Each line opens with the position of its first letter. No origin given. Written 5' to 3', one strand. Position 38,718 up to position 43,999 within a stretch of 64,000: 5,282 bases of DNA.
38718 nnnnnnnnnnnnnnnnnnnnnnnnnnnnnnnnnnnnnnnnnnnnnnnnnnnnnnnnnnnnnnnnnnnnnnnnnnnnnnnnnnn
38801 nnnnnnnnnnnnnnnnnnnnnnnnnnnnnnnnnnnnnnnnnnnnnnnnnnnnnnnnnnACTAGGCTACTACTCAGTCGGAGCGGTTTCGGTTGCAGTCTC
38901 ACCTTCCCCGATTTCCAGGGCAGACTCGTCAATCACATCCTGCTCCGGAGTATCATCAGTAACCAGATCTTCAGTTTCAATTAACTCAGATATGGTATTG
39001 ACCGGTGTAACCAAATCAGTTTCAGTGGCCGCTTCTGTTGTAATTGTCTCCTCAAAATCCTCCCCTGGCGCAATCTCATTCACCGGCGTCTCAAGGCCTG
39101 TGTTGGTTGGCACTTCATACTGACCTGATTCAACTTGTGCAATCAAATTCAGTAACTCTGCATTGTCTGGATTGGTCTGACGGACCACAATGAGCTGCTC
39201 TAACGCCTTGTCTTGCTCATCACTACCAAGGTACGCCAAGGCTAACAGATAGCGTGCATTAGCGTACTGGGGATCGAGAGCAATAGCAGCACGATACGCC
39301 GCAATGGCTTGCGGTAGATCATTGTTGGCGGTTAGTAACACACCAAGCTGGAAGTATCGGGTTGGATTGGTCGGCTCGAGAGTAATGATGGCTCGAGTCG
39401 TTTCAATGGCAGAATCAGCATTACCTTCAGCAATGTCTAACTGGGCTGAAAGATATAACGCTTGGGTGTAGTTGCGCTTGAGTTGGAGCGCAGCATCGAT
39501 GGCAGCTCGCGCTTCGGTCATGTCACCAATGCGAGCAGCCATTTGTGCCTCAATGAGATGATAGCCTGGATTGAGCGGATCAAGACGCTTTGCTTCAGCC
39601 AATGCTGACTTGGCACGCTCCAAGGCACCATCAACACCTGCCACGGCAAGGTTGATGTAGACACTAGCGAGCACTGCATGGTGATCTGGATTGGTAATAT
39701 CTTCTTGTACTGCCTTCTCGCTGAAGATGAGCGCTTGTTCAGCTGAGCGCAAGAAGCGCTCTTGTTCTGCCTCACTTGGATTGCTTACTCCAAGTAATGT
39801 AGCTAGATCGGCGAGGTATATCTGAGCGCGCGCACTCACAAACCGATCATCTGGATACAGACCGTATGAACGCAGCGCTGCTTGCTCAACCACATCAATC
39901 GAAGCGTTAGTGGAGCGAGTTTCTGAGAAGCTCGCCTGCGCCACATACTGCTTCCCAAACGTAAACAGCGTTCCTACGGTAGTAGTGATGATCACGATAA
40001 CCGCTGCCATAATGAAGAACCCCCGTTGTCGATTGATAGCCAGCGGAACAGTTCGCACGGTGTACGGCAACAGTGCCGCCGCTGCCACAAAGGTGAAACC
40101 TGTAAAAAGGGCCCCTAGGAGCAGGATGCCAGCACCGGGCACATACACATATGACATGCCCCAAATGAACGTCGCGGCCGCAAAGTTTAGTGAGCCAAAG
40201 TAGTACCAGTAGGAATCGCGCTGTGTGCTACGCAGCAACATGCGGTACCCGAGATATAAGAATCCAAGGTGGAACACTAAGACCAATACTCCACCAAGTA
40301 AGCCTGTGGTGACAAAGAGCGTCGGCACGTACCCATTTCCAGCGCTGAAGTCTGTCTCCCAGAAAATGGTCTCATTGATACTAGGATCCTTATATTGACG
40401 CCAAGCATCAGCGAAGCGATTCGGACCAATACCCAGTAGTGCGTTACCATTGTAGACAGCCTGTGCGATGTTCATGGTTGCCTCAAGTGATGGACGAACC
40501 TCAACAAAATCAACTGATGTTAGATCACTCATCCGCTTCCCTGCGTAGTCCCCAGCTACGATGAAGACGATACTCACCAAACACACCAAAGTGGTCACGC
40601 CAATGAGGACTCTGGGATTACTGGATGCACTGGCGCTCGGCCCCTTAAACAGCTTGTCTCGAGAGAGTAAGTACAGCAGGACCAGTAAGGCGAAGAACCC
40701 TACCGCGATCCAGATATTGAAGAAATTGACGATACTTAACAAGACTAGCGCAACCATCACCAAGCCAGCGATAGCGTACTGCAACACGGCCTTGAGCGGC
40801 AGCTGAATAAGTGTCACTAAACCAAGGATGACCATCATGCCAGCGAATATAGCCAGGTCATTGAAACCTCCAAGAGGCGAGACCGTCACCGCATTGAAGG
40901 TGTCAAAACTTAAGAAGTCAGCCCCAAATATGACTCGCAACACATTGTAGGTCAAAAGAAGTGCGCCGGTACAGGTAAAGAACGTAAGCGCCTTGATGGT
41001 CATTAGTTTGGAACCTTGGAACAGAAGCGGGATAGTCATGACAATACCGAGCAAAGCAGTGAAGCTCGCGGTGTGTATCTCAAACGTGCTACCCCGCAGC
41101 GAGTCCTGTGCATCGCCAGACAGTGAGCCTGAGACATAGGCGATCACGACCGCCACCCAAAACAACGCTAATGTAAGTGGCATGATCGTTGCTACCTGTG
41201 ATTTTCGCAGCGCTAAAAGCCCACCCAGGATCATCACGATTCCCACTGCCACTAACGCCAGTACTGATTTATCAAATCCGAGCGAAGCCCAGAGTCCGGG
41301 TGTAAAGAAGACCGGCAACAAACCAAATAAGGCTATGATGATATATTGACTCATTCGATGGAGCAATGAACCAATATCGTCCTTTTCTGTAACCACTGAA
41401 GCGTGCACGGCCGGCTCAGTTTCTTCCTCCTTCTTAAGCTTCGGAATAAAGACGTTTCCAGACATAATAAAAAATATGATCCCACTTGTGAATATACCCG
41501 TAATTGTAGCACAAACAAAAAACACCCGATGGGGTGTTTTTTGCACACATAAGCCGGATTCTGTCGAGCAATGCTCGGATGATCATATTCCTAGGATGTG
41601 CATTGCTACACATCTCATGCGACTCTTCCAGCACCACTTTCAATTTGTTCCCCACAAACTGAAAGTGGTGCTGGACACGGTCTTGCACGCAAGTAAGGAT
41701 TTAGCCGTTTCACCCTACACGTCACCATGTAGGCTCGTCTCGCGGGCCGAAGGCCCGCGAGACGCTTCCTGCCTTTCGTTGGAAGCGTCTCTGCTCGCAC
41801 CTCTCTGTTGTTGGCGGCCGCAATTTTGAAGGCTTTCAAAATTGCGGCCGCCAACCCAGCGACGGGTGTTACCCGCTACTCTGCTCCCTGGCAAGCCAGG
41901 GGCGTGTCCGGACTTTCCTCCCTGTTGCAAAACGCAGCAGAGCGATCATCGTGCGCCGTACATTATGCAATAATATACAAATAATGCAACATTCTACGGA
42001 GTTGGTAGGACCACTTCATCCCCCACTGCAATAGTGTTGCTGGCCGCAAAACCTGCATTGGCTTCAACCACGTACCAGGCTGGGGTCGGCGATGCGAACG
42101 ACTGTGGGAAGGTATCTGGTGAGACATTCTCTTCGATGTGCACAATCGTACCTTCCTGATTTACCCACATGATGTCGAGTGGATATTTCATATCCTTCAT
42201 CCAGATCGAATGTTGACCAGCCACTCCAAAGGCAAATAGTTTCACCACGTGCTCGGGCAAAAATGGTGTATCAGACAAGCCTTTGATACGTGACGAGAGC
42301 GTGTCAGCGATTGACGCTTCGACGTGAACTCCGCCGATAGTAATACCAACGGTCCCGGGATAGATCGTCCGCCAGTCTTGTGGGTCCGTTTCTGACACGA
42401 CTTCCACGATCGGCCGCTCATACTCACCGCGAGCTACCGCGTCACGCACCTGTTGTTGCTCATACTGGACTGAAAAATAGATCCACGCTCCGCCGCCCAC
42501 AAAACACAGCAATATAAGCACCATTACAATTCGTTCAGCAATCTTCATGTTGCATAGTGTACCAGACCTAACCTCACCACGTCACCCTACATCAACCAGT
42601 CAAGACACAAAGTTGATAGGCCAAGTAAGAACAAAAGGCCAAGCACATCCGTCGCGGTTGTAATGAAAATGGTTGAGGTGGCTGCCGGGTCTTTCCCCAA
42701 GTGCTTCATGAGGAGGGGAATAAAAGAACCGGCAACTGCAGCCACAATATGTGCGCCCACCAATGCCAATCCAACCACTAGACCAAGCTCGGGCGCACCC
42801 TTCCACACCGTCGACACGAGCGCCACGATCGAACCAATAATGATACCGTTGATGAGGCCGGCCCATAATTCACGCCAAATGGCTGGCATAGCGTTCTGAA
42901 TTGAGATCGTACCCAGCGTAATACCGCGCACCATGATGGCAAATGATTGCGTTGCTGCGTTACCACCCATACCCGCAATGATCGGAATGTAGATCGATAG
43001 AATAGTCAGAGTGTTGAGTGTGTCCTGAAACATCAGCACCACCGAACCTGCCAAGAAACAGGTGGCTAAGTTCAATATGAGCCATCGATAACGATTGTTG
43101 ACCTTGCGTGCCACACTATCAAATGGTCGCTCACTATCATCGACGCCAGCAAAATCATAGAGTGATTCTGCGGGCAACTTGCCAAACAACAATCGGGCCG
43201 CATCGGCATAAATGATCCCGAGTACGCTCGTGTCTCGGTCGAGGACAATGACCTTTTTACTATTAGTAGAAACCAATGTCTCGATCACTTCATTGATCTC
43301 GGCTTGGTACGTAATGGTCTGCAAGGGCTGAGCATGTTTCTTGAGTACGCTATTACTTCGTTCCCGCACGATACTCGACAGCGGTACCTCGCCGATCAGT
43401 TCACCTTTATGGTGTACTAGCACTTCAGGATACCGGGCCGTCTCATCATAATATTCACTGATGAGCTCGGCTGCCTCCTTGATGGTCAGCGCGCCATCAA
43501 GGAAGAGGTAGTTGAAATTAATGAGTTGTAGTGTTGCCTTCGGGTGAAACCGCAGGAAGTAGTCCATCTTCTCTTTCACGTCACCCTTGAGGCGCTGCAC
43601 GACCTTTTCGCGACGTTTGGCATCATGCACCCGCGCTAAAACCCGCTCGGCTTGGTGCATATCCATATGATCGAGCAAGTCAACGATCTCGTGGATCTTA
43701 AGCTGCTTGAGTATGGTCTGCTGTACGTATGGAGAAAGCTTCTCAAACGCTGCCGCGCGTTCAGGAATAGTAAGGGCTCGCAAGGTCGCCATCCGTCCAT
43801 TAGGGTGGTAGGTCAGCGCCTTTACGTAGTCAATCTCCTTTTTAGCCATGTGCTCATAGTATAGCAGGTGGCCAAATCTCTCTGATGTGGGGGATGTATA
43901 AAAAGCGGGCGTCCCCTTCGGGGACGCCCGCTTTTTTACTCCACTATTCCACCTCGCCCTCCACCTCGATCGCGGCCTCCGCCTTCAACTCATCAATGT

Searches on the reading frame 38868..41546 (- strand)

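Call 64: search_protein_families(library=pfam, proteins=[window:38868-41546:-], max_evalue=0.00001)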
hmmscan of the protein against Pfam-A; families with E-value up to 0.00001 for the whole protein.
window:38868-41546:- (892 aa): 10 families
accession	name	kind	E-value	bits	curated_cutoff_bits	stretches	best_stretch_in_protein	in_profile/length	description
PF14559.12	TPR_19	-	2.6e-13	50.5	25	1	738-804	1-67/68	Tetratricopeptide repeat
PF13431.12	TPR_17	-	1.9e-10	40.6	24.4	0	750-783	1-34/34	Tetratricopeptide repeat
PF13414.12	TPR_11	-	4e-10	39.7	26.8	1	738-773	4-39/42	TPR repeat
PF07719.23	TPR_2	-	1e-09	38.2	27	0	731-761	4-34/34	Tetratricopeptide repeat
PF23914.1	TPR_CcmH_CycH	-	1.5e-09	38.4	42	1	722-809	44-134/158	Cytochrome c-type biogenesis protein H TPR domain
PF13432.12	TPR_16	-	1.6e-09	38.5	32.7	1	734-784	3-52/65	Tetratricopeptide repeat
PF13428.12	TPR_14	-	2.8e-07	31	23.5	0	731-769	4-42/44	Tetratricopeptide repeat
PF13181.12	TPR_8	-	4e-07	30.1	25.7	0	731-761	4-34/34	Tetratricopeptide repeat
PF00515.34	TPR_1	-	8.2e-07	29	27.8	0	731-761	4-34/34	Tetratricopeptide repeat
PF12895.13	ANAPC3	-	9.6e-07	29.4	27.2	0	741-804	2-64/82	Anaphase-promoting complex, cyclosome, subunit 3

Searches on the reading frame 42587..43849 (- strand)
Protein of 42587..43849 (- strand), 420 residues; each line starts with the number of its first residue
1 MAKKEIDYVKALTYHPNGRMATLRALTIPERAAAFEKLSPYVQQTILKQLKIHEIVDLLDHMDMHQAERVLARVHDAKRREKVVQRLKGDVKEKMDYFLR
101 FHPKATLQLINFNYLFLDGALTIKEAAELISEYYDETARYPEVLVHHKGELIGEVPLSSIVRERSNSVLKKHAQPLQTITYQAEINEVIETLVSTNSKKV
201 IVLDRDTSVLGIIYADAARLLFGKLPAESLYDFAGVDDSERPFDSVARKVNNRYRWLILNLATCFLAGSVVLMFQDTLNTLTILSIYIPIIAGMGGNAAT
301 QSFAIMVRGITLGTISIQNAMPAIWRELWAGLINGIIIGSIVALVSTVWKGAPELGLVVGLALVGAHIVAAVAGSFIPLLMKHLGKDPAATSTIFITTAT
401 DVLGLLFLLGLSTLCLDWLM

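Call 64: search_protein_families(library=pfam, proteins=[window:42587-43849:-], max_evalue=0.00001)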
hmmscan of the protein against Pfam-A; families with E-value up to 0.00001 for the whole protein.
window:42587-43849:- (420 aa): 3 families
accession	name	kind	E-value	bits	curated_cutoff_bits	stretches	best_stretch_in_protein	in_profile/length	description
PF01769.21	MgtE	-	1e-31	110.2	27.6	1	288-411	1-125/125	Divalent cation transporter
PF03448.22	MgtE_N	-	2e-08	35.1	25.9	1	17-103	16-101/102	MgtE intracellular N domain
PF00571.33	CBS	-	9.9e-06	26.2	24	0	114-163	9-54/57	CBS domain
